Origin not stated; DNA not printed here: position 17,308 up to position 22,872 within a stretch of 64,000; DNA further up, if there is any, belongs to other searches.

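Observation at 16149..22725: Translationally coupled outer-membrane barrel plus 1755-aa lipoprotein of unknown family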

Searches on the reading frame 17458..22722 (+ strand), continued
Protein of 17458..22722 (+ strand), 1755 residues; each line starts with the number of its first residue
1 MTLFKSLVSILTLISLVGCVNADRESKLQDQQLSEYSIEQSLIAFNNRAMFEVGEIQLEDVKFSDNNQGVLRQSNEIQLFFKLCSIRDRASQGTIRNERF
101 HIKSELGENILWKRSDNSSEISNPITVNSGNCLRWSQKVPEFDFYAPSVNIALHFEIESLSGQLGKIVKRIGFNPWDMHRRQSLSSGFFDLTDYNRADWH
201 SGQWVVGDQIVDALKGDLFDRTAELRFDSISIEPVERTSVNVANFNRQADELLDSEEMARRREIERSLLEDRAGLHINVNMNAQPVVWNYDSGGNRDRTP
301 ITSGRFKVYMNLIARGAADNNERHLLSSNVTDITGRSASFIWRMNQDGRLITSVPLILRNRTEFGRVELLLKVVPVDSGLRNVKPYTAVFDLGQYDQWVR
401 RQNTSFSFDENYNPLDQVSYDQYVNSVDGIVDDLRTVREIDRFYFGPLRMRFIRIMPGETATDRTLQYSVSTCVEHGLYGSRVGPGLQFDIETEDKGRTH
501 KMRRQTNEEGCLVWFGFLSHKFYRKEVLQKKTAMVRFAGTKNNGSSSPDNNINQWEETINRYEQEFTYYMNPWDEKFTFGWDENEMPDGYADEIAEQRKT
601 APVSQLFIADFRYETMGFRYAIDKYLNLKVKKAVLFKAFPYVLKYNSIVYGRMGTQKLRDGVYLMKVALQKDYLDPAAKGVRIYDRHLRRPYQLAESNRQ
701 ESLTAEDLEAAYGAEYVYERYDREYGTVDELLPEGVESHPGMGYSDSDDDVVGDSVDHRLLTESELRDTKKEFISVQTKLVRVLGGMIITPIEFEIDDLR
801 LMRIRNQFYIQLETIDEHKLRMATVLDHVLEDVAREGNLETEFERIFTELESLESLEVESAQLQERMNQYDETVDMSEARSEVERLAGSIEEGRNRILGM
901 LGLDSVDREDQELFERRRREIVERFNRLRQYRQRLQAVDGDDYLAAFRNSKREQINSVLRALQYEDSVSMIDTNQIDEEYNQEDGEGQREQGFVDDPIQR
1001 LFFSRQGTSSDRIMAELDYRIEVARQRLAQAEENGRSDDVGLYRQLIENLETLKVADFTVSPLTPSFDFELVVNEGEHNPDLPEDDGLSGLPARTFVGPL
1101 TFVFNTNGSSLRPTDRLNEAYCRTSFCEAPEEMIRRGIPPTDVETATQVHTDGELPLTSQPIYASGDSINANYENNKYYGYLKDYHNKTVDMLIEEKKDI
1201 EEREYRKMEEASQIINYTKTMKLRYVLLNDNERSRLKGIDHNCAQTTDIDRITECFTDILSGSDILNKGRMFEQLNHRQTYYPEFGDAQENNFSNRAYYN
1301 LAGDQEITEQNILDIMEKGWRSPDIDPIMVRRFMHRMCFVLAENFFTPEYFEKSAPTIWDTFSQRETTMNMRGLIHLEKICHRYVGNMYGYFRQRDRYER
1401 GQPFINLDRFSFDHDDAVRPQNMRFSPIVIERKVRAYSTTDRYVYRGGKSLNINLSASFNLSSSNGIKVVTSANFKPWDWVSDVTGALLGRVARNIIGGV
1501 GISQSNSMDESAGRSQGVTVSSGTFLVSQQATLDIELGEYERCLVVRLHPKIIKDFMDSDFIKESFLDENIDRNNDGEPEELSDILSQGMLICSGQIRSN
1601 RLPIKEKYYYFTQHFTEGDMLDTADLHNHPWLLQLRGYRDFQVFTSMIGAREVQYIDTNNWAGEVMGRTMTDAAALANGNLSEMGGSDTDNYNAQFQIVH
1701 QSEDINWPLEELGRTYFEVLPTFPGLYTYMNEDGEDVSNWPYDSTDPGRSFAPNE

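Call 100: search_protein_families(library=pfam, proteins=[L021:7086-8336:-, L024:12507-13787:-, L026:9581-10831:-, L033:12046-13293:-, L043:12005-13357:-, L035:11654-13003:-, L023:6725-7939:-, L033:4269-5567:-, L033:5626-6372:+], max_evalue=0.001)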
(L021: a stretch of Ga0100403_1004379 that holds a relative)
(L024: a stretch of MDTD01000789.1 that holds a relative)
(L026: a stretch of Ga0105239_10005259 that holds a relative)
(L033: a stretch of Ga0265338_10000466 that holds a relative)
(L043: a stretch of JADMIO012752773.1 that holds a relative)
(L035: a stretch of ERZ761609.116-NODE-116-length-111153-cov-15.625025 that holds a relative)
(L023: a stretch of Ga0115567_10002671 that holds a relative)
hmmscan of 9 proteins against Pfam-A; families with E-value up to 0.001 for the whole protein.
L021:7086-8336:- (417 aa): 2 families
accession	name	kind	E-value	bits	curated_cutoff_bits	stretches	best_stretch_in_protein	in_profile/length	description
PF04413.22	Glycos_transf_N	-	6.8e-30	104.4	23.9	1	42-204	8-179/179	3-Deoxy-D-manno-octulosonic-acid transferase (kdotransferase)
PF13439.12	Glyco_transf_4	-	4.3e-05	24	28.5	1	64-188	9-150/170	Glycosyltransferase Family 4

L024:12507-13787:- (427 aa): 1 family
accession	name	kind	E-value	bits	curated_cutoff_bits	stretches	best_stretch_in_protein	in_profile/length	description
PF04413.22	Glycos_transf_N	-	7.3e-28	97.8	23.9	1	53-211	13-178/179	3-Deoxy-D-manno-octulosonic-acid transferase (kdotransferase)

L026:9581-10831:- (417 aa): 1 family
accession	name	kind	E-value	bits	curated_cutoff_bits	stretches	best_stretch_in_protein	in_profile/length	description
PF04413.22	Glycos_transf_N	-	1.4e-31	109.9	23.9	1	49-207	15-179/179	3-Deoxy-D-manno-octulosonic-acid transferase (kdotransferase)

L033:12046-13293:- (416 aa): 2 families
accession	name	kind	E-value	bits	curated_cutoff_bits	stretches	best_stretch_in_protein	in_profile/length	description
PF04413.22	Glycos_transf_N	-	1.1e-33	116.8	23.9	1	48-206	15-179/179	3-Deoxy-D-manno-octulosonic-acid transferase (kdotransferase)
PF13439.12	Glyco_transf_4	-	8.2e-06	26.4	28.5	1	97-198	48-161/170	Glycosyltransferase Family 4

L043:12005-13357:- (451 aa): 1 family
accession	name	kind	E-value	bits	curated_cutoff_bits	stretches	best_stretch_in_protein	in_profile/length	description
PF04413.22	Glycos_transf_N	-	1e-30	107.1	23.9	1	59-220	14-179/179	3-Deoxy-D-manno-octulosonic-acid transferase (kdotransferase)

L035:11654-13003:- (450 aa): 1 family
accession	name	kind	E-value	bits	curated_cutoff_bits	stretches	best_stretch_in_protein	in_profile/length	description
PF04413.22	Glycos_transf_N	-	4e-32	111.7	23.9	1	62-235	12-179/179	3-Deoxy-D-manno-octulosonic-acid transferase (kdotransferase)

L023:6725-7939:- (405 aa): 1 family
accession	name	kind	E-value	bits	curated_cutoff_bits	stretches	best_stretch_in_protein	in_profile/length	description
PF04413.22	Glycos_transf_N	-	5.3e-23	81.9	23.9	1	41-189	13-166/179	3-Deoxy-D-manno-octulosonic-acid transferase (kdotransferase)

L033:4269-5567:- (433 aa): 1 family
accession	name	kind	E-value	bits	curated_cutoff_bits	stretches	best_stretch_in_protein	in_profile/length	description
PF22046.2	FabMG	-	7.4e-179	595.4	27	1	5-429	3-429/431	Enoyl-acyl carrier protein reductase FabMG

L033:5626-6372:+ (249 aa): 1 family
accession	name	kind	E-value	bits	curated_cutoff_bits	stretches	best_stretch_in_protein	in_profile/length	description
PF01497.23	Peripla_BP_2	-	2.6e-06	27.5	27.5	1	3-78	1-82/235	Periplasmic binding protein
